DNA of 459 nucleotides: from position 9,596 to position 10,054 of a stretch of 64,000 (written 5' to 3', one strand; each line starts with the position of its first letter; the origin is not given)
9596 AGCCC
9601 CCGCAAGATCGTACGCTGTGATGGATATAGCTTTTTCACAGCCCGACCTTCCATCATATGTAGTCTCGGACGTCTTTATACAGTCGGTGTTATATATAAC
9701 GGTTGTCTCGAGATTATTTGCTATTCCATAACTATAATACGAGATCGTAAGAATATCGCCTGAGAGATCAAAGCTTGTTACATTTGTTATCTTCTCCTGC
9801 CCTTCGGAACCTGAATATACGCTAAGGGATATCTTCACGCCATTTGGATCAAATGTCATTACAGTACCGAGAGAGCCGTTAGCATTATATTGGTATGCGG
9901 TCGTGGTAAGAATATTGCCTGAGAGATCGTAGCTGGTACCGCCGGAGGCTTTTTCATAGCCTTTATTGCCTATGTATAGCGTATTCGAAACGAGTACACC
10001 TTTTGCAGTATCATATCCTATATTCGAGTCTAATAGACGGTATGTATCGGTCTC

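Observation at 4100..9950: About 37 head-to-tail 53-aa units form a strictly periodic array inside the giant protein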

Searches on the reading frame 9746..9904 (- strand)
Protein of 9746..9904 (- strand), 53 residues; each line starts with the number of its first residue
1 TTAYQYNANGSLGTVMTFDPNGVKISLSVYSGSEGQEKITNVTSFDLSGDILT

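Call 28: search_protein_representatives(alignment_id=A1)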
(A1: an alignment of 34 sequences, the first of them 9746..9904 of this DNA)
Query: 34 sequences, 53 profile positions. Proteins with E-value up to 0.001 (for the whole library): 175; up to 1e-10: 35; up to 1e-30: 11. The best 150 are listed.
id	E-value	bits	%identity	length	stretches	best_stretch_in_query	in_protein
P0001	0.0e+00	2453.0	-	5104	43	2-53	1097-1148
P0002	6.3e-173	576.6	-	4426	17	1-53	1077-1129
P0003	4.0e-104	356.3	-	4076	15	2-53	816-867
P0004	6.1e-96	330.1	-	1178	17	2-53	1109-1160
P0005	3.1e-89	308.6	-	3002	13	2-53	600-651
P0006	2.1e-72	254.7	-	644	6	1-53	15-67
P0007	2.8e-72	254.3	-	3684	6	2-53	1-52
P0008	5.4e-72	253.4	-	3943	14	2-52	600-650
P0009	4.4e-70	247.3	-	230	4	2-53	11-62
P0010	1.1e-50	185.3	-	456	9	1-50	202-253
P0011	5.2e-43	160.6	-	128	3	1-52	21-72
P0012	1.4e-29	117.6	-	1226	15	3-49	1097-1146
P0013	1.9e-25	104.4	-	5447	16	3-26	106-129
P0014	3.3e-25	103.6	-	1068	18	24-50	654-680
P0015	1.1e-20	89.1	-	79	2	2-37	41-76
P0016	1.4e-20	88.7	-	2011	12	22-49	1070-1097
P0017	1.0e-19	86.0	-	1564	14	9-46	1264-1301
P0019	1.5e-18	82.3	-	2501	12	27-51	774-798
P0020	9.7e-18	79.7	-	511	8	20-49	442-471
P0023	2.1e-14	69.1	-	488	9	3-25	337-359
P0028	4.9e-13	64.7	-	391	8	20-50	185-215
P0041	2.2e-09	53.0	-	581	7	3-24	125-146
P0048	2.2e-08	49.7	-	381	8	1-22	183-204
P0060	4.6e-07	45.5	-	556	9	1-26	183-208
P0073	3.3e-06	42.8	-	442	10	1-22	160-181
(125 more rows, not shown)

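Call 31: find_encoding_contigs(protein=P0001, flank=10000, max_places=4)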
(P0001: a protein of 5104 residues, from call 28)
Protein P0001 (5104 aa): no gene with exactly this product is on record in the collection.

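Call 32: find_encoding_contigs(protein=P0002, flank=10000, max_places=4)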
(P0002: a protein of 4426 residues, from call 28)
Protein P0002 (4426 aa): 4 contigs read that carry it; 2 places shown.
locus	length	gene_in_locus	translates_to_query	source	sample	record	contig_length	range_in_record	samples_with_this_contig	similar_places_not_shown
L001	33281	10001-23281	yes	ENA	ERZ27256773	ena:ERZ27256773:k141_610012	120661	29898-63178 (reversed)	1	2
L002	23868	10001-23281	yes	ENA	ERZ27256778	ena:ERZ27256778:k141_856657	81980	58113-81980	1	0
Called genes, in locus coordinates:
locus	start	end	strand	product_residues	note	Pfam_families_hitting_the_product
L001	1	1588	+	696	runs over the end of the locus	PF17191:RecG_wedge, PF00270:DEAD, PF04851:ResIII, PF00271:Helicase_C, PF22590:Cas3-like_C_2 (weak), PF19833:RecG_dom3_C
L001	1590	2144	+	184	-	PF03602:Cons_hypoth95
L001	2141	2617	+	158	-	PF01467:CTP_transf_like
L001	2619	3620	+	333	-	PF01515:PTA_PTB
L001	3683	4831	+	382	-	PF00871:Acetate_kinase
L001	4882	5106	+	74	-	PF01783:Ribosomal_L32p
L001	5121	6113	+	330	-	PF02504:FA_synthesis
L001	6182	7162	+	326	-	PF08392:FAE1_CUT1_RppA (weak), PF00108:Thiolase_N, PF08545:ACP_syn_III, PF08541:ACP_syn_III_C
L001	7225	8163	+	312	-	PF00698:Acyl_transf_1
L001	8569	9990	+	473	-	PF00795:CN_hydrolase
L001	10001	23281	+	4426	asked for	-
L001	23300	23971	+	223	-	PF13646:HEAT_2 (faint)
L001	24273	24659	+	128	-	PF00072:Response_reg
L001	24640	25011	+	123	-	-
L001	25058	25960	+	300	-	PF25786:HEAT_GCN1_C (faint), PF13646:HEAT_2, PF02985:HEAT (faint), PF13513:HEAT_EZ (faint), PF00514:Arm (faint), PF13646:HEAT_2, PF03130:HEAT_PBS (weak)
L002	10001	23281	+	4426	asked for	-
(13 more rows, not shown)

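Call 33: list_cluster_members(proteins=[P0001, P0002, P0003, P0005, P0008, P0007])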
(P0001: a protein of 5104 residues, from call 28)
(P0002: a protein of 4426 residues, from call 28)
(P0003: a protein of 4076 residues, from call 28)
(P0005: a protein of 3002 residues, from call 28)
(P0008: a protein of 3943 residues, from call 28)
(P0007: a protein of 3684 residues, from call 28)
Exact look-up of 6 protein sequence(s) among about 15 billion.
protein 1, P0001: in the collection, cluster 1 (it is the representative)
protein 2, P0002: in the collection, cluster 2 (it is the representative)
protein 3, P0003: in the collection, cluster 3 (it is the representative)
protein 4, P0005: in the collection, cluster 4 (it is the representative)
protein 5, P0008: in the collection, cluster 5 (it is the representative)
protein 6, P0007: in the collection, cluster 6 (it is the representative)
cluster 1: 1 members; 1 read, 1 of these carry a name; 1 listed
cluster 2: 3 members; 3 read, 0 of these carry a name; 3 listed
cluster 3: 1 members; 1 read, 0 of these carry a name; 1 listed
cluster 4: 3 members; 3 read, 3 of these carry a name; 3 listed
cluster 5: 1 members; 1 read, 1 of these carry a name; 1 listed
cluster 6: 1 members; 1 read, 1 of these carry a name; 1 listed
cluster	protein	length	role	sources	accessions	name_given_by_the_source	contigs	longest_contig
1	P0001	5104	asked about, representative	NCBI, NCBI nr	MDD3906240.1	MAG: hypothetical protein PHS46_06930, partial [Candidatus Omnitrophica bacterium] | hypothetical protein [Candidatus Omnitrophota bacterium]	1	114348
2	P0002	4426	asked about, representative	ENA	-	-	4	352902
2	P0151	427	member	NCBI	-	-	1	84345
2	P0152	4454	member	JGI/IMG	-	-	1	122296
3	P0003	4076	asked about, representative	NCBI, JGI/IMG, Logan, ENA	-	-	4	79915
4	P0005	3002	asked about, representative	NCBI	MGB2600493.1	MAG: hypothetical protein WBD12_00595, partial [Candidatus Omnitrophota bacterium]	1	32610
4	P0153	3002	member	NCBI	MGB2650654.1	MAG: hypothetical protein WBD00_00410, partial [Candidatus Omnitrophota bacterium]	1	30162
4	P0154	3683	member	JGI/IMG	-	hypothetical protein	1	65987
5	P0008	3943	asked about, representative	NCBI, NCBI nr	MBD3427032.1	MAG: hypothetical protein GF409_07390, partial [Candidatus Omnitrophica bacterium] | hypothetical protein [Candidatus Omnitrophota bacterium]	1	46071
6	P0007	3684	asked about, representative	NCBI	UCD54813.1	MAG: hypothetical protein JSV93_04645, partial [Candidatus Omnitrophota bacterium]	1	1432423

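Call 43: search_protein_families(library=pfam, proteins=[P0012, P0014, P0017, P0020, P0023, P0028, P0041, P0048, P0060, P0073], max_evalue=0.01)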
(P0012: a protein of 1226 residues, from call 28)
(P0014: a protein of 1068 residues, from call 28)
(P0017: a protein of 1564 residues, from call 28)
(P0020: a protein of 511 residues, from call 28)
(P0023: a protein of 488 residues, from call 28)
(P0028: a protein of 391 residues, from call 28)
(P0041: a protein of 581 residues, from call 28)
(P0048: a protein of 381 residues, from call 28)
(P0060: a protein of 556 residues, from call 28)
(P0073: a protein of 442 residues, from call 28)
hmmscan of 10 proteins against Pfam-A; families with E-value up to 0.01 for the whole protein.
P0012 (1226 aa): 0 families

P0014 (1068 aa): 7 families
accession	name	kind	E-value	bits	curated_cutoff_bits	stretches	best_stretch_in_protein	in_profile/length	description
PF11503.13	YNR034W-A-like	-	3.5e-19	68.9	25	0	717-739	6-28/72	YNR034W-A-like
PF17803.7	Cadherin_4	-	3e-08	34.5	25.1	0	334-386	18-69/71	Bacterial cadherin-like domain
PF22183.1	Fibre_HD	-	2.8e-07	31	26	0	152-206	13-67/97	Atadenovirus fibre, head domain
PF23382.1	DUF7097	-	2.6e-06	27.9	27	0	593-635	13-53/175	Family of unknown function (DUF7097)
PF07559.19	FlgE_D2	-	0.00027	21.9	22.7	0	435-505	58-123/142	Flagellar basal body protein FlaE D2 domain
PF07661.19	MORN_2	-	0.008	16.7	29.6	0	779-790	9-20/22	MORN repeat variant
PF25784.1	BigA_N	-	0.0091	16.6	24.5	0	151-197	21-63/80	BigA and YdbA N-terminal beta barrel domain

P0017 (1564 aa): 0 families

P0020 (511 aa): 0 families

P0023 (488 aa): 4 families
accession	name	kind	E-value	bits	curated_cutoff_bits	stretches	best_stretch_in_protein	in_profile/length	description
PF05593.20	RHS_repeat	-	2.2e-24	85.7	22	7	262-301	1-35/38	RHS Repeat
PF22414.1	Hia_Tpr_ring_dom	-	8e-11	41.9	27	0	267-286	17-34/37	Trimeric autotransporter adhesin, Trp ring domain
PF22403.1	DUF6981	-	1.5e-05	25.3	26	0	195-216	61-82/84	Domain of unknown function (DUF6981)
PF17404.7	Nrap_D3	-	0.0028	18.3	23.1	0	406-428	126-150/160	Nrap protein domain 3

P0028 (391 aa): 7 families
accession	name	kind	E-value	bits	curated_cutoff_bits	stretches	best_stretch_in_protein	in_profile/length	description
PF02234.24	CDI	-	4.3e-10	40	25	0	201-213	23-35/49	Cyclin-dependent kinase inhibitor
PF09430.16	EMC7_beta-sandw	-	1.7e-05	25.4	26.6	0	299-351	35-87/122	ER membrane protein complex subunit 7, beta-sandwich domain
PF00731.26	AIRC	-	2.5e-05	24.3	30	0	146-197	92-143/148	AIR carboxylase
PF09941.14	DUF2173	-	7.7e-05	23.4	26.1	0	75-141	16-82/106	Uncharacterized conserved protein (DUF2173)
PF18311.7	Rrp40_N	-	8.3e-05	22.7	26.9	0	79-90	13-24/40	Exosome complex exonuclease Rrp40 N-terminal domain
PF20621.3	DUF6806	-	0.00012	22.4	27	0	99-140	81-122/159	Family of unknown function (DUF6806)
PF22872.1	DUF7018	-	0.00015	22.4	27.8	0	217-248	73-104/116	Domain of unknown function (DUF7018)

P0041 (581 aa): 3 families
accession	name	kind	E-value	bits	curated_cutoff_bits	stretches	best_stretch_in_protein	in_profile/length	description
PF11178.13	DUF2963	-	5e-22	77.5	22.6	5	192-240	1-49/52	Protein of unknown function (DUF2963)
PF03816.19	LytR_cpsA_psr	-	2.8e-20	73.5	24.6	1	322-453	2-120/150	LytR_cpsA_psr family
PF05593.20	RHS_repeat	-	1.2e-18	67.5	22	2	154-190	1-32/38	RHS Repeat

P0048 (381 aa): 3 families
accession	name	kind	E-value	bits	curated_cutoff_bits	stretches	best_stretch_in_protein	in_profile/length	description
PF05593.20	RHS_repeat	-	1.8e-23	82.8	22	5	263-292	1-30/38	RHS Repeat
PF07661.19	MORN_2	-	5.5e-08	32.6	29.6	0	281-294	5-18/22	MORN repeat variant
PF15283.12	DUF4595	-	2.4e-05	24.8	34.2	0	181-241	74-131/202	Domain of unknown function (DUF4595) with porin-like fold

P0060 (556 aa): 4 families
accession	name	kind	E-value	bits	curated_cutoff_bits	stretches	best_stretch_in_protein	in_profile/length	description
PF05593.20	RHS_repeat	-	1.5e-22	79.9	22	3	224-257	1-32/38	RHS Repeat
PF00041.27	fn3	-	4.4e-09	36.9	25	1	385-452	4-72/84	Fibronectin type III domain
PF21910.2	GH85_C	-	1.6e-06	28.9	27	1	474-545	9-85/95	GH85 endohexosaminidases, C-terminal domain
PF15283.12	DUF4595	-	4.9e-05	23.8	34.2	1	187-328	2-132/202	Domain of unknown function (DUF4595) with porin-like fold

P0073 (442 aa): 4 families
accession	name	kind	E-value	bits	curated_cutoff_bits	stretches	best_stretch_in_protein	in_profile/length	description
PF05593.20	RHS_repeat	-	2.6e-28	98.2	22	2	142-176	1-33/38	RHS Repeat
PF15283.12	DUF4595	-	6.6e-08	33.2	34.2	1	134-198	28-89/202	Domain of unknown function (DUF4595) with porin-like fold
PF07661.19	MORN_2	-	2.4e-06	27.5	29.6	0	234-246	5-17/22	MORN repeat variant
PF21572.2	Nop5_56-rel_N_Arc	-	0.00078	20.2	27.8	0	160-197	9-46/128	Archaeal Nop5/56-rel, N-terminal domain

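Call 62: list_cluster_members(proteins=[P0004, P0006, P0009, P0010, P0011, P0012, P0014, P0016, P0017, P0019])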
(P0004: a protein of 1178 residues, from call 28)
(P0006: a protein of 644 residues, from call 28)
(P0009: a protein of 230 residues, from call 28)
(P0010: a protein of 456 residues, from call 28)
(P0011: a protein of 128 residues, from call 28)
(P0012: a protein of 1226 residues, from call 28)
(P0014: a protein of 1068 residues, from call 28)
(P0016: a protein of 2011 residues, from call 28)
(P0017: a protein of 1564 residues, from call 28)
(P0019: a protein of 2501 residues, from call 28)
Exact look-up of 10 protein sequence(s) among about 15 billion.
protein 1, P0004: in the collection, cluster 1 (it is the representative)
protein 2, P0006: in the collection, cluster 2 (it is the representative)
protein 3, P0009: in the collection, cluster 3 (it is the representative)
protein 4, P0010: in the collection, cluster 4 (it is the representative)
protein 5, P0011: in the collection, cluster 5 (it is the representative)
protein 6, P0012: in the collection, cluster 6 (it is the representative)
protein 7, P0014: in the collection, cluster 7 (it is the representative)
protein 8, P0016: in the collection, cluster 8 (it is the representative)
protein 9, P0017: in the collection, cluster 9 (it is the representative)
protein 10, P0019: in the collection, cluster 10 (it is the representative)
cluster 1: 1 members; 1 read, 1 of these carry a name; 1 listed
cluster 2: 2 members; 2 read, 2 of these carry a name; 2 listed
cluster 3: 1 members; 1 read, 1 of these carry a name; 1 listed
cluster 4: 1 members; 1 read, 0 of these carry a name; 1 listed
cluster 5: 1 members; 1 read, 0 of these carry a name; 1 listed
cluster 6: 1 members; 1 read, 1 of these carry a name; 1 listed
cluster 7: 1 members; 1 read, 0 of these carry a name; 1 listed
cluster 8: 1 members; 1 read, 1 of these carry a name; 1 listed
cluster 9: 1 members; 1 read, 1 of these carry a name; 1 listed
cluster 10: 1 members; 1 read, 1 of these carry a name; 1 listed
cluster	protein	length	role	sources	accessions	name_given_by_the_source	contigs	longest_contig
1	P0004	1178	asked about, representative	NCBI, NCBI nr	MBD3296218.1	MAG: hypothetical protein GF392_02480, partial [Candidatus Omnitrophica bacterium] | hypothetical protein [Candidatus Omnitrophota bacterium]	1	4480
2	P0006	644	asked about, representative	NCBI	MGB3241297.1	MAG: hypothetical protein WBB66_00375, partial [Candidatus Omnitrophota bacterium]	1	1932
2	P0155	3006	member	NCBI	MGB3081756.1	MAG: hypothetical protein WBB86_02045, partial [Candidatus Omnitrophota bacterium]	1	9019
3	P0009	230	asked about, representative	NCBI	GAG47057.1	unnamed protein product, partial [marine sediment metagenome]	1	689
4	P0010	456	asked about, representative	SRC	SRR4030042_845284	-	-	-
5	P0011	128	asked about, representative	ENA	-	-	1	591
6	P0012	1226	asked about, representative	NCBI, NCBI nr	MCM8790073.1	MAG: hypothetical protein NC938_00005, partial [Candidatus Omnitrophica bacterium] | hypothetical protein [Candidatus Omnitrophota bacterium]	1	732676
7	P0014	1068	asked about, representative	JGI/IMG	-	-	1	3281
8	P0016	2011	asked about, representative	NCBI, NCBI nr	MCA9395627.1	MAG: DUF3659 domain-containing protein, partial [Candidatus Omnitrophica bacterium] | DUF3659 domain-containing protein [Candidatus Omnitrophota bacterium]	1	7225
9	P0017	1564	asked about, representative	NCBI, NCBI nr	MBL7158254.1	MAG: hypothetical protein ISS91_01965, partial [Candidatus Omnitrophica bacterium] | hypothetical protein [Candidatus Omnitrophota bacterium]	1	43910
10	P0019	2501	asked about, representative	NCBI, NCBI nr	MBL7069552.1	MAG: hypothetical protein ISS34_06815, partial [Candidatus Omnitrophica bacterium] | hypothetical protein [Candidatus Omnitrophota bacterium]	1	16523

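Call 63: find_encoding_contigs(protein=P0003, flank=8000, max_places=2)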
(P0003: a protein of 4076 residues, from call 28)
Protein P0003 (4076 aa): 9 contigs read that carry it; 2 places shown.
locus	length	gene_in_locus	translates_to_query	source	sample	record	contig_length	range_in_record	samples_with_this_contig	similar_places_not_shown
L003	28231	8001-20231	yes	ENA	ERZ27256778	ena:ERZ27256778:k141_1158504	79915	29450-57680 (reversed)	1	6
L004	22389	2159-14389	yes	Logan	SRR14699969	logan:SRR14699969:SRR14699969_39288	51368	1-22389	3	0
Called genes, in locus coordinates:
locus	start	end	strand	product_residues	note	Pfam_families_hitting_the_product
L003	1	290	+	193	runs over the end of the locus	PF03602:Cons_hypoth95, PF05175:MTS (weak), PF09445:Methyltransf_15 (faint), PF13847:Methyltransf_31 (weak)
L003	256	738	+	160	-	PF01467:CTP_transf_like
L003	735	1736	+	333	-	PF01515:PTA_PTB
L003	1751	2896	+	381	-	PF00871:Acetate_kinase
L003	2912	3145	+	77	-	PF01783:Ribosomal_L32p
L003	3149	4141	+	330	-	PF02504:FA_synthesis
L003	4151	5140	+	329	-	PF08392:FAE1_CUT1_RppA (weak), PF00108:Thiolase_N, PF08545:ACP_syn_III, PF08541:ACP_syn_III_C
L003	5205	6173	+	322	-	PF00698:Acyl_transf_1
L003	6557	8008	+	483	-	PF00795:CN_hydrolase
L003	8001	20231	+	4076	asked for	-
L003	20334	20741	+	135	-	-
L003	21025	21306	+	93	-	PF02604:PhdYeFM_antitox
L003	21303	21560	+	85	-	PF05016:ParE_toxin, PF15781:ParE-like_toxin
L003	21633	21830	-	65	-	PF00313:CSD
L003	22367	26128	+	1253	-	-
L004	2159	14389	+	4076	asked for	-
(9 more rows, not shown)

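Call 64: find_encoding_contigs(protein=P0008, flank=8000, max_places=2)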
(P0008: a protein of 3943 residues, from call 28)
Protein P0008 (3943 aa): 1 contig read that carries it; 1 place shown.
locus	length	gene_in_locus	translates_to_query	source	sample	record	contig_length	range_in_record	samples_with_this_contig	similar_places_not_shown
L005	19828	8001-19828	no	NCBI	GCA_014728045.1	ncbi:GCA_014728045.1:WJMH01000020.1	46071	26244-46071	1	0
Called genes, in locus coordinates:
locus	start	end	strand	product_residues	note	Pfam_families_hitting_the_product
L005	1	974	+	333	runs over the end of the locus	PF01515:PTA_PTB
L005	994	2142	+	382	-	PF00871:Acetate_kinase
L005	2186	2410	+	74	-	PF01783:Ribosomal_L32p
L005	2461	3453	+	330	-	PF02504:FA_synthesis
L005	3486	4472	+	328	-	PF00108:Thiolase_N (weak), PF07451:SpoVAD (faint), PF08545:ACP_syn_III, PF08541:ACP_syn_III_C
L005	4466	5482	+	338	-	PF00698:Acyl_transf_1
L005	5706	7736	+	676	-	-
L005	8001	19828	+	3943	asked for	?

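Call 68: search_protein_families(library=ncbifam, proteins=[P0002], max_evalue=1)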
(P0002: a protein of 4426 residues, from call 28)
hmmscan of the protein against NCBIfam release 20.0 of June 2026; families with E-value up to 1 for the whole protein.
P0002 (4426 aa): 0 families

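Call 69: search_protein_families(library=pfam, proteins=[P0002, P0003], max_evalue=0.1)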
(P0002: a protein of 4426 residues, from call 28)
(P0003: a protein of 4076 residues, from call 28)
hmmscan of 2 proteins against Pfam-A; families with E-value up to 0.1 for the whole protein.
P0002 (4426 aa): 0 families

P0003 (4076 aa): 1 family
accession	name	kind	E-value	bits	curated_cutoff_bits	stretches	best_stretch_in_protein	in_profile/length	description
PF19653.4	DUF6156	-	0.032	14.8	27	0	1023-1052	55-84/96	Family of unknown function (DUF6156)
